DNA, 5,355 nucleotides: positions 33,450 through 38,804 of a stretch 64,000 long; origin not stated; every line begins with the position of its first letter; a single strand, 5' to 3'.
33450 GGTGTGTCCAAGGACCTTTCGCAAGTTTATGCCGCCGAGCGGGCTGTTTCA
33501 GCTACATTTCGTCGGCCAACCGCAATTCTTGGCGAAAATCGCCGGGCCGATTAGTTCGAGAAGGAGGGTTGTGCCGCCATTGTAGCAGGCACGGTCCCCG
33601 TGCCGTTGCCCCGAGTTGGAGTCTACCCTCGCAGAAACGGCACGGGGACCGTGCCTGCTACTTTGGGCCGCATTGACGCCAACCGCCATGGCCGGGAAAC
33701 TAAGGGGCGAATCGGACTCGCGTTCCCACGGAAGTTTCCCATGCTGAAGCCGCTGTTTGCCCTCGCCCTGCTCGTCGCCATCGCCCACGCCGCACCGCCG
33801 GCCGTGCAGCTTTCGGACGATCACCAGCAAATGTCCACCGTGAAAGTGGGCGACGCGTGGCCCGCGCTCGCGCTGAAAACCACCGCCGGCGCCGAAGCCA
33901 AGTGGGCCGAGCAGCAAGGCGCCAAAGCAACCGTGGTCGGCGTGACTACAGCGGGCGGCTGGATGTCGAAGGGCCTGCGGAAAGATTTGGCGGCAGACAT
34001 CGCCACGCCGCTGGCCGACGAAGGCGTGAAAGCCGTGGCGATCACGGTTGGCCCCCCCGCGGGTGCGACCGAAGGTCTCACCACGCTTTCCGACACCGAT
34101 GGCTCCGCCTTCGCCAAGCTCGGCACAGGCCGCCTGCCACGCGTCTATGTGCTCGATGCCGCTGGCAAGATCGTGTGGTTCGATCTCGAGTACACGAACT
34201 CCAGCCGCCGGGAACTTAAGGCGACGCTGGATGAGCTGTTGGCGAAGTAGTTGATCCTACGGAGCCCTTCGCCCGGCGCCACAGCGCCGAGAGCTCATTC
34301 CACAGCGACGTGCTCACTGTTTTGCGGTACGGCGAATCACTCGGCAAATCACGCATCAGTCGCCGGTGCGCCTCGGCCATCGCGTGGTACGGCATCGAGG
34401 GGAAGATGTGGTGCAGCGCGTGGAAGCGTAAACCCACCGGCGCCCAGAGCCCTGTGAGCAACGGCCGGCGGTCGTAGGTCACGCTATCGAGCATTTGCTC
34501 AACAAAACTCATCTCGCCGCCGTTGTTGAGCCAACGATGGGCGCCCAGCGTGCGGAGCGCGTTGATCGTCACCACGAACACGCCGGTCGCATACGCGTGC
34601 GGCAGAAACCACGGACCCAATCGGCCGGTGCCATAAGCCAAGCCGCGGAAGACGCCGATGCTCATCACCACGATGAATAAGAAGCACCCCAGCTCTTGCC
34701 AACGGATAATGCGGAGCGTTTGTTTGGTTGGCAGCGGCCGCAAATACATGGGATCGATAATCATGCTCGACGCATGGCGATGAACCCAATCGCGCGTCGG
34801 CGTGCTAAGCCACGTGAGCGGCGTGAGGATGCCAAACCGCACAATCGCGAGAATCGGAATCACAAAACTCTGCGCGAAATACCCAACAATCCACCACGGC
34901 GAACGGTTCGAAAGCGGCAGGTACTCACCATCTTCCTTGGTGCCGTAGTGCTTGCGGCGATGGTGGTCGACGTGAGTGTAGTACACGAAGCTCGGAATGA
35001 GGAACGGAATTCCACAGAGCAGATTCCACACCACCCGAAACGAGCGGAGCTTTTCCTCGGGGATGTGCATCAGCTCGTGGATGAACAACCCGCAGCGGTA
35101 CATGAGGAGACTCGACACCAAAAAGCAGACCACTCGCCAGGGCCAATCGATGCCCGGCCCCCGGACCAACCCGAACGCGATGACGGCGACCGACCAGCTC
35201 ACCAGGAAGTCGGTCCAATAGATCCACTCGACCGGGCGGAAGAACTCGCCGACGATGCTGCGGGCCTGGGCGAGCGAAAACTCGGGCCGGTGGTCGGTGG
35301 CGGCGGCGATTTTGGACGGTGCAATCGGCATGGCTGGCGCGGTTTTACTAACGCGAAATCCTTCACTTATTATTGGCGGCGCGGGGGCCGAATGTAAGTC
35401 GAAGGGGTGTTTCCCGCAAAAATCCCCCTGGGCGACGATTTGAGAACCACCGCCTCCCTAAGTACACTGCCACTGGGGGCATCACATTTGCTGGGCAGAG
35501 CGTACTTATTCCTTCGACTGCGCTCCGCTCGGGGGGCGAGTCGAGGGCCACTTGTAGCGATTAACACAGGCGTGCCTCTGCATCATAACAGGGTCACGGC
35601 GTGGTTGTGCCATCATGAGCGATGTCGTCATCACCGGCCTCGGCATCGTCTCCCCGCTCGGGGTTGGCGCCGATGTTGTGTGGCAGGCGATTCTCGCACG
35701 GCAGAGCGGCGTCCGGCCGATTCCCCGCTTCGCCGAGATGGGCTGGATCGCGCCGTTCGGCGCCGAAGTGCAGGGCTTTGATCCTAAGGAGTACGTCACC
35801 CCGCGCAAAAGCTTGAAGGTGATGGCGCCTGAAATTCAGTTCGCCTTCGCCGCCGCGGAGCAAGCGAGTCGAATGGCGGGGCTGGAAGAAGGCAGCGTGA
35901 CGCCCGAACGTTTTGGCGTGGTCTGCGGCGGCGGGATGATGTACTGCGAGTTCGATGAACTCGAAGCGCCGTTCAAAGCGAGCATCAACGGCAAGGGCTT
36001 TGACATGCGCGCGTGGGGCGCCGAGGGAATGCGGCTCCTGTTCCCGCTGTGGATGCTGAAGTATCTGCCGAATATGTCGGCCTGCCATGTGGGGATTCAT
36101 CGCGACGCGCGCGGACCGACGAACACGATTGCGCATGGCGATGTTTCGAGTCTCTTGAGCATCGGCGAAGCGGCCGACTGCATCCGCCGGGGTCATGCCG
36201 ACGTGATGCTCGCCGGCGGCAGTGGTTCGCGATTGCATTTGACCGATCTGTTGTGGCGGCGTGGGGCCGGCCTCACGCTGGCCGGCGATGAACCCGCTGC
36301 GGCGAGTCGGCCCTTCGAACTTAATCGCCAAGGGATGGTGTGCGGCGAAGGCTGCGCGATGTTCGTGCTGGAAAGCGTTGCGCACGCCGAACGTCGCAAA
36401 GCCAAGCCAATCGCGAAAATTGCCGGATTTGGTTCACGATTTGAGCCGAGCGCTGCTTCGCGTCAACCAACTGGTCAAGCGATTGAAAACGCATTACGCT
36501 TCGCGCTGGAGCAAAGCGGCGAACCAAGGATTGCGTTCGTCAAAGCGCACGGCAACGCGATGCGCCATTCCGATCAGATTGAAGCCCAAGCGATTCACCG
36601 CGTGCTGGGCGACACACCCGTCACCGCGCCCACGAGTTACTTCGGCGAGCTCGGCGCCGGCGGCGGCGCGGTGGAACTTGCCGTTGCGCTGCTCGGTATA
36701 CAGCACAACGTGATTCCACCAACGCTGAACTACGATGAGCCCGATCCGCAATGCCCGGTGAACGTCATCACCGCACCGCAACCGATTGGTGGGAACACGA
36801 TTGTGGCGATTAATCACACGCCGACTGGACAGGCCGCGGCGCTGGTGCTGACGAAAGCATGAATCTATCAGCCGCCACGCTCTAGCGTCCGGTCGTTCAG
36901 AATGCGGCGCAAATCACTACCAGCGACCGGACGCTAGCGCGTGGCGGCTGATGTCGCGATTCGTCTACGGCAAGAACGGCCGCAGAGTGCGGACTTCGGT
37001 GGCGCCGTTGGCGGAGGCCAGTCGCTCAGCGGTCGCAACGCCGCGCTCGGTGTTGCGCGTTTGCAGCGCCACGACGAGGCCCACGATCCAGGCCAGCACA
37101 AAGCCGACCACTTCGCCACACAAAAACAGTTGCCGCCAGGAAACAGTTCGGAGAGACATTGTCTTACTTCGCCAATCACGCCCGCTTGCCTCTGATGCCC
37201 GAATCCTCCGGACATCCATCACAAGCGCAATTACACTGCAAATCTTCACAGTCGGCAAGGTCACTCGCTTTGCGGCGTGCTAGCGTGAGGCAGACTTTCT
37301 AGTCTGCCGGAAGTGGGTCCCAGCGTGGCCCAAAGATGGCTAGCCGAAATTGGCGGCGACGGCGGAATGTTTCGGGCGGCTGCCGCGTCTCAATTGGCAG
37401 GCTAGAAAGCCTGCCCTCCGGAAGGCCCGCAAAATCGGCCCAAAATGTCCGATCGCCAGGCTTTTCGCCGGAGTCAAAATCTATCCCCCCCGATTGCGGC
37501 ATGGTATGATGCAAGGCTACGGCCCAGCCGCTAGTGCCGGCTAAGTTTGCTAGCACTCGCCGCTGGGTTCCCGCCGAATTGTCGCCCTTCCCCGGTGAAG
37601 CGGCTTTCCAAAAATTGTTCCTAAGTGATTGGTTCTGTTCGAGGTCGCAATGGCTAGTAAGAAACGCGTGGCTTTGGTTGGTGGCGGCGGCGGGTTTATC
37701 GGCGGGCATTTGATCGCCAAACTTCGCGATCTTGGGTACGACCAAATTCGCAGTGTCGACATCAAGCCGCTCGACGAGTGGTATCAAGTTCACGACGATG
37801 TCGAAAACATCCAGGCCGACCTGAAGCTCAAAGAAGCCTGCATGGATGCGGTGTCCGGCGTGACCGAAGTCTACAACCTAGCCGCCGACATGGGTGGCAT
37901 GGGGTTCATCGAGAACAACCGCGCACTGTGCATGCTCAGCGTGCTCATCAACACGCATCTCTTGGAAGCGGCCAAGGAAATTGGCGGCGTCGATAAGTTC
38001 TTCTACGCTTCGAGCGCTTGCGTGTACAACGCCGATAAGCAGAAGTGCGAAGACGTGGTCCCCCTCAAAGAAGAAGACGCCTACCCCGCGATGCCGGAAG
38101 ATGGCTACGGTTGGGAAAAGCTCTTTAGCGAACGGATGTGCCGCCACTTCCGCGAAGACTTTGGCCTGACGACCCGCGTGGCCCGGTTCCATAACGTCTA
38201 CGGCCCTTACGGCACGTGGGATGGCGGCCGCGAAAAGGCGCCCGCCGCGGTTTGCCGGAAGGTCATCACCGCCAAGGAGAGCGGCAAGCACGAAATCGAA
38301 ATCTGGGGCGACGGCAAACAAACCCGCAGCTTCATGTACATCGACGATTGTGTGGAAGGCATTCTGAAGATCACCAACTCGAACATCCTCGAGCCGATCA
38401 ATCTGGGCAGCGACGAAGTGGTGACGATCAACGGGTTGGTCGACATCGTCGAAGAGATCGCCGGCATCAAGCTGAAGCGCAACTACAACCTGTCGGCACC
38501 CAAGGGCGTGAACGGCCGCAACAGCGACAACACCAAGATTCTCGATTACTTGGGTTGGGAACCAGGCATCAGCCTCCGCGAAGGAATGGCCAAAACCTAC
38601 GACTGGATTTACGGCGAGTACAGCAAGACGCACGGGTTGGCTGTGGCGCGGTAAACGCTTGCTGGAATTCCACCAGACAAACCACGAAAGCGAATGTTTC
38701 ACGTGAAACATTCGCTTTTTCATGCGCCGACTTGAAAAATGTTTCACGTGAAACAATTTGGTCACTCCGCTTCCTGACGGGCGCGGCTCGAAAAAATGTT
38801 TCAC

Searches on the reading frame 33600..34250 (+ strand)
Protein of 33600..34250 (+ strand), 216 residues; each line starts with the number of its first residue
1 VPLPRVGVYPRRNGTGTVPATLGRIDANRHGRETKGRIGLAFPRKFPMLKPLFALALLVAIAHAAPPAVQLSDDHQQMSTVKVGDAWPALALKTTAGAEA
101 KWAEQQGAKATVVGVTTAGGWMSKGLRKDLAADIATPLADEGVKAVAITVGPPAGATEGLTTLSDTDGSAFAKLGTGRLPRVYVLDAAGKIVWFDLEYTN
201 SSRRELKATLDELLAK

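Call 8: search_protein_families(library=pfam, proteins=[window:33600-34250:+], max_evalue=0.001)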
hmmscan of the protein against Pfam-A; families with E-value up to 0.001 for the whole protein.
window:33600-34250:+ (216 aa): 1 family
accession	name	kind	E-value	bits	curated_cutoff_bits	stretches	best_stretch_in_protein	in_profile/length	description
PF08534.16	Redoxin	-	1.2e-05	25.5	26.6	1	82-207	1-145/148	Redoxin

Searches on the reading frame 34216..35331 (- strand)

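Call 8: search_protein_families(library=pfam, proteins=[window:34216-35331:-], max_evalue=0.001)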
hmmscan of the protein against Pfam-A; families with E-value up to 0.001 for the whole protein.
window:34216-35331:- (371 aa): 1 family
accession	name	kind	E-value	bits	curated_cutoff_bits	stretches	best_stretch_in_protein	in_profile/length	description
PF00487.30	FA_desaturase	-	3.3e-21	76.7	29.7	1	63-336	3-250/253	Fatty acid desaturase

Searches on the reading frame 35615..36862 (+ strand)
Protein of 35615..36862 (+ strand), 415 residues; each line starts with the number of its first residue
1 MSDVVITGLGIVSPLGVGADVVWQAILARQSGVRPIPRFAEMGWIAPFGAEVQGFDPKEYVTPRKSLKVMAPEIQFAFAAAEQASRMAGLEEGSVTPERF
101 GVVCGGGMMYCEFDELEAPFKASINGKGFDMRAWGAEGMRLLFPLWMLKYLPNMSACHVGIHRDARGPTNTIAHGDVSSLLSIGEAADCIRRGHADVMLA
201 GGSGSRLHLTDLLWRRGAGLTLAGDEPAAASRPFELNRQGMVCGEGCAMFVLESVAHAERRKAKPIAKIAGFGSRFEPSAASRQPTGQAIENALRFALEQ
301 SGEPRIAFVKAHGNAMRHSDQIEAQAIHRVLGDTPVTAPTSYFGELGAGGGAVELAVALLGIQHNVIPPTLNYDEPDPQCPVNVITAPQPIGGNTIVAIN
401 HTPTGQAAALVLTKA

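Call 8: search_protein_families(library=pfam, proteins=[window:35615-36862:+], max_evalue=0.001)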
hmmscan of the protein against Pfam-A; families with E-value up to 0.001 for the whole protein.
window:35615-36862:+ (415 aa): 2 families
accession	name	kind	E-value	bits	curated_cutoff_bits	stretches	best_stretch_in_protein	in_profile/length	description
PF00109.32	ketoacyl-synt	-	5.6e-33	115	20.8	1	2-257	2-251/252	Beta-ketoacyl synthase, N-terminal domain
PF02801.28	Ketoacyl-synt_C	-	1.7e-15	57.5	20.8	1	267-373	2-118/119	Beta-ketoacyl synthase, C-terminal domain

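Call 49: search_protein_families(library=ncbifam, proteins=[window:35615-36862:+], max_evalue=0.001)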
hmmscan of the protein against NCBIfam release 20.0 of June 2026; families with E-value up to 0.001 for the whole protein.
window:35615-36862:+ (415 aa): 20 families
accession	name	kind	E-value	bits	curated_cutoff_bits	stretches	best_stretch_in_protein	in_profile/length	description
TIGR03150.1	fabF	equivalog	3.8e-73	246.5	493.75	1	4-387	3-380/407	beta-ketoacyl-ACP synthase II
NF005589.0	PRK07314.1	subfamily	5.3e-71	239.5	387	1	3-387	5-383/413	beta-ketoacyl-ACP synthase II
NF004970.0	PRK06333.1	subfamily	2e-60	204.8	525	1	2-381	4-386/424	beta-ketoacyl-ACP synthase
NF006274.0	PRK08439.1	equivalog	4.5e-51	173.9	621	1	1-386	1-376/406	beta-ketoacyl-ACP synthase II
NF006434.0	PRK08722.1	equivalog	3.9e-49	167.6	759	1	3-385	5-382/414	beta-ketoacyl-ACP synthase II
NF006587.0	PRK09116.1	equivalog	2.6e-48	164.8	470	1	3-384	3-375/408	beta-ketoacyl-ACP synthase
NF005076.0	PRK06501.1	equivalog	1.2e-43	149.5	629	1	4-414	13-422/425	beta-ketoacyl-ACP synthase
NF005916.1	PRK07910.1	equivalog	6.8e-42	143.8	560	1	2-401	12-402/418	KasA/KasB family beta-ketoacyl-ACP synthase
NF005935.0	PRK07967.1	equivalog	1.3e-39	136.2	630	1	1-414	1-403/406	beta-ketoacyl-ACP synthase I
NF005490.0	PRK07103.1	equivalog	2.7e-35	122.2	445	2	165-377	158-375/414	polyketide beta-ketoacyl:acyl carrier protein synthase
NF004618.0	PRK05952.1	equivalog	5.6e-35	121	455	2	148-414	119-382/384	beta-ketoacyl-ACP synthase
NF058662.1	cispenta_AmcF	equivalog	4.5e-32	111.5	325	2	185-412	138-367/369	cispentacin biosynthesis acyltransferase subunit AmcF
NF006618.0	PRK09185.1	subfamily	2.8e-25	89.2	407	1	163-413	148-391/394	beta-ketoacyl-ACP synthase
NF005084.0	PRK06519.1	equivalog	5e-19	68.7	320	1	142-372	140-363/397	beta-ketoacyl-ACP synthase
NF040607.1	mycolic_Pks13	equivalog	1.2e-18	66.1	2100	1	160-380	255-482/1680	polyketide synthase Pks13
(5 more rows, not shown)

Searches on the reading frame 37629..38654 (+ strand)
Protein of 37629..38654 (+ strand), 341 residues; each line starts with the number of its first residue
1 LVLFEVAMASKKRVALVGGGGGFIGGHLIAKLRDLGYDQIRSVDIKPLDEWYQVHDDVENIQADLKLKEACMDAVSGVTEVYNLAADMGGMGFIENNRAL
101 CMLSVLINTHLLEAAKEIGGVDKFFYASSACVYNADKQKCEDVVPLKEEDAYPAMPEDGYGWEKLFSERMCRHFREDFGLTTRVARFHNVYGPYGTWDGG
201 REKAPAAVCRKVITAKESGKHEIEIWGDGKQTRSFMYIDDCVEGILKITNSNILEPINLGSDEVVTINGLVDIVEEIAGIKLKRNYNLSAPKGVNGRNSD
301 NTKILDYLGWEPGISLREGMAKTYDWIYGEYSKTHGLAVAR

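Call 8: search_protein_families(library=pfam, proteins=[window:37629-38654:+], max_evalue=0.001)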
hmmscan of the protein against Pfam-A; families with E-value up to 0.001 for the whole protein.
window:37629-38654:+ (341 aa): 5 families
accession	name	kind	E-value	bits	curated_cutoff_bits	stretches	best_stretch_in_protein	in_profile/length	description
PF01370.27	Epimerase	-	1.3e-40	139.8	20.9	1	15-251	1-227/240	NAD dependent epimerase/dehydratase family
PF16363.11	GDP_Man_Dehyd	-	1.8e-30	107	27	1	16-323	1-332/332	GDP-mannose 4,6 dehydratase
PF01073.25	3Beta_HSD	-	9.9e-13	48.2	22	1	16-195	1-186/280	3-beta hydroxysteroid dehydrogenase/isomerase family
PF07993.18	NAD_binding_4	-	1.7e-07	31.1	20.1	1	67-192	77-209/258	Male sterility protein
PF05368.20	NmrA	-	0.00044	20.4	27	1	11-130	2-108/298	NmrA-like family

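Call 17: find_encoding_contigs(protein=window:37629-38654:+, flank=10000, max_places=6)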
Protein window:37629-38654:+ (341 aa): no gene with exactly this product is on record in the collection.

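Call 20: find_related_loci(query=window:37629-38654:+, collection=genome_contigs, flank=10000)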
Query window:37629-38654:+ (341 aa) in genome_contigs; peptide patterns used: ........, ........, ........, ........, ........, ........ (x = any residue, [..] = any of these).
600 stretches matched a pattern (row limit reached: there are more); 599 encode a relative of the query (tblastn E <= 1e-3); the best 80 are kept; 80 distinct loci.
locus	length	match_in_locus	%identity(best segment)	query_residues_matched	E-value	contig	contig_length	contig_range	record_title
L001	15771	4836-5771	83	27-339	3e-177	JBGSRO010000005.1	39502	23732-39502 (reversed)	MAG: Pirellulales bacterium isolate JTS-AC36 k141_2779998, whole genome shotgun sequence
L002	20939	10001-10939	79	27-340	2e-176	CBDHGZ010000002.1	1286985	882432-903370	MAG: Lacipirellulaceae bacterium isolate 1f9809e0-dcd1-4150-8bd3-4410f639a638 genome assembly, contig: contig_2, whole g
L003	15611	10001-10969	81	13-336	3e-175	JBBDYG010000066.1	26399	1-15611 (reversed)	MAG: Pirellulales bacterium isolate LejiaD_59_32 Lejia_D_2998_length_26399_cov_20, whole genome shotgun sequence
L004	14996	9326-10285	79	8-331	2e-170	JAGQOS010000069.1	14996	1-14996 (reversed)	MAG: Planctomycetales bacterium isolate HKST-UBA20 NODE_69_length_14996_cov_3.028219, whole genome shotgun sequence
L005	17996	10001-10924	77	27-335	1e-167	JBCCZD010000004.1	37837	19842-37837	MAG: Planctomycetota bacterium isolate P01_F01_bin.27 k141_1164429_length_37837_cov_11.0000, whole genome shotgun sequen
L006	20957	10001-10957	76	13-332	2e-166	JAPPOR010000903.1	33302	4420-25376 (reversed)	MAG: Myxococcales bacterium isolate SB9154_S3_bin_3 NODE_124_length_33302_cov_17.5897, whole genome shotgun sequence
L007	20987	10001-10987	72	2-331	2e-166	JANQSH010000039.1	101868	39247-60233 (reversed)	MAG: Planctomycetaceae bacterium isolate IP29b_bin.91 k99_3501143, whole genome shotgun sequence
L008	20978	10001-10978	76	13-339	1e-165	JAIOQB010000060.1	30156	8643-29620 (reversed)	MAG: Planctomycetia bacterium isolate LakeFargette_0920_ALND_MAG_62_14 LacPavin_0920_ALND_scaffold_165749, whole genome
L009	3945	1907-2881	75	16-340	1e-170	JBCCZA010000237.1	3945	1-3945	MAG: Planctomycetota bacterium isolate P01_F01_bin.24 k141_3057485_length_3945_cov_32.4430, whole genome shotgun sequenc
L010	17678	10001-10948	76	16-332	3e-164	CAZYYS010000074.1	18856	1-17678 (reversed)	MAG TPA_asm: uncultured Verrucomicrobiota bacterium isolate SRP237561_co1_386 genome assembly, contig: NODE_4874_length_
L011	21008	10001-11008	74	1-338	5e-164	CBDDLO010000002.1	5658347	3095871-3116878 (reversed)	MAG: Bythopirellula sp. isolate 01c9a370-3b1c-4d10-843e-85d0f0aaef08 genome assembly, contig: contig_2, whole genome sho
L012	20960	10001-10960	74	12-332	6e-164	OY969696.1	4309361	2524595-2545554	MAG: Candidatus Aminicenantes bacterium isolate MFD04408.bin.1.14 genome assembly, chromosome: 1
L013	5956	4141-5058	77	27-332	2e-164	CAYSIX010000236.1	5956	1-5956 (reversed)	MAG TPA_asm: uncultured Phycisphaeraceae bacterium isolate SRP141376_co4_125 genome assembly, contig: NODE_21584_length_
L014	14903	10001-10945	76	16-331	8e-163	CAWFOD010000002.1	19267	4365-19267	MAG: uncultured Acidobacteriaceae bacterium isolate MFD06092.bin.1.253 genome assembly, contig: contig_109590, whole gen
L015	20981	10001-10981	76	12-340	3e-162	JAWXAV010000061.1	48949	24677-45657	MAG: Bythopirellula sp. isolate MP5IB2.151 k99_515964, whole genome shotgun sequence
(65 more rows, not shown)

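Call 49: search_protein_families(library=ncbifam, proteins=[window:37629-38654:+], max_evalue=0.001)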
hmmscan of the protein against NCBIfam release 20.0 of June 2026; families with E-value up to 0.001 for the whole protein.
window:37629-38654:+ (341 aa): 18 families
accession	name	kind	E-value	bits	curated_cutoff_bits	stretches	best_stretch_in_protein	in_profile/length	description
NF047922.1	GDPFucSynFcl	equivalog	2e-32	112.9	500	1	76-328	52-302/308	GDP-L-fucose synthase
TIGR04180.1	EDH_00030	hypoth_equivalog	8e-24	84.2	475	1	16-313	2-295/297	NAD-dependent 4,6-dehydratase LegB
TIGR01181.1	dTDP_gluc_dehyt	equivalog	1e-21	77.4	365.1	1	16-328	3-312/321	dTDP-glucose 4,6-dehydratase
TIGR02197.1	heptose_epim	equivalog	1.1e-18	67.5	274.6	1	16-281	2-263/316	ADP-glyceromanno-heptose 6-epimerase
TIGR01179.1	galE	equivalog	1.6e-18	66.6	262.3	1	16-327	3-325/332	UDP-glucose 4-epimerase GalE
NF007490.0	PRK10084.1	subfamily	8.6e-12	44.7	649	1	135-328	143-335/361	dTDP-glucose 4,6-dehydratase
NF007582.0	PRK10217.1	equivalog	7.6e-11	41.7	698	1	123-329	128-333/355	dTDP-glucose 4,6-dehydratase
TIGR03466.1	HpnA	hypoth_equivalog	1.3e-10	40.6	367.65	1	15-148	3-134/327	hopanoid-associated sugar epimerase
NF042422.1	oxyalk_red_OleD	equivalog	2.2e-09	37.1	580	1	16-192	4-170/329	2-alkyl-3-oxoalkanoate reductase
NF008360.0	PRK11150.1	equivalog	1.8e-08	33.9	452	1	124-273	111-249/310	ADP-glyceromanno-heptose 6-epimerase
NF011728.1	PRK15181.1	equivalog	4.9e-08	32.4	760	1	60-332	73-342/348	Vi polysaccharide biosynthesis UDP-N-acetylglucosaminuronic acid C-4 epimerase TviC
NF043036.1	ErythonDh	equivalog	1.8e-07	30.7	325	1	16-175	4-164/321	D-erythronate dehydrogenase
TIGR01777.1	yfcH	hypoth_equivalog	4.8e-07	29.6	207.35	1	16-292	2-251/292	TIGR01777 family oxidoreductase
NF041293.1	G6PDh_Azf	equivalog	9.1e-06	25.3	400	1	15-190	5-182/252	NAD-dependent glucose-6-phosphate dehydrogenase Azf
NF042423.1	oxyalk_red_Shew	equivalog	1.6e-05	24.2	580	1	8-194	4-178/331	2-alkyl-3-oxoalkanoate reductase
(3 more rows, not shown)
